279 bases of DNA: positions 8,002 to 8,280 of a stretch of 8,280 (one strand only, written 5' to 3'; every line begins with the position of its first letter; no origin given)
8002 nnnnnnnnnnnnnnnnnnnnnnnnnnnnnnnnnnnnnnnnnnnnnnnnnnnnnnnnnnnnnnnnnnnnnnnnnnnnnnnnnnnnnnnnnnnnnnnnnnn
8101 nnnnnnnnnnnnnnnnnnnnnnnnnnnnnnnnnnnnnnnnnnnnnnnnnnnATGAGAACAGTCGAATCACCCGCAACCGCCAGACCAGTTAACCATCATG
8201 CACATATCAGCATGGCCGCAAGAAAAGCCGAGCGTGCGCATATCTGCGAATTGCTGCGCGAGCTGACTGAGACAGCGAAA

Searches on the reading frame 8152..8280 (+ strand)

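Call 8: search_protein_families(library=pfam, max_evalue=1, proteins=[window:8152-8280:+])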
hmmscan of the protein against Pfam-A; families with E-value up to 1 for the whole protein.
window:8152-8280:+ (43 aa): 0 families

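Call 9: search_protein_families(library=phrogs, max_evalue=1, proteins=[window:8152-8280:+])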
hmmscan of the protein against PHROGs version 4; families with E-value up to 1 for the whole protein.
window:8152-8280:+ (43 aa): 3 families
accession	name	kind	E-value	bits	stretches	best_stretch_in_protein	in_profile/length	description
phrog_22206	-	unknown function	5.5e-23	81.9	1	1-43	1-46/76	-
phrog_12723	-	unknown function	0.0024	18.9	1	17-37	18-38/74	-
phrog_6612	-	unknown function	0.14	13.3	1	13-41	40-70/100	-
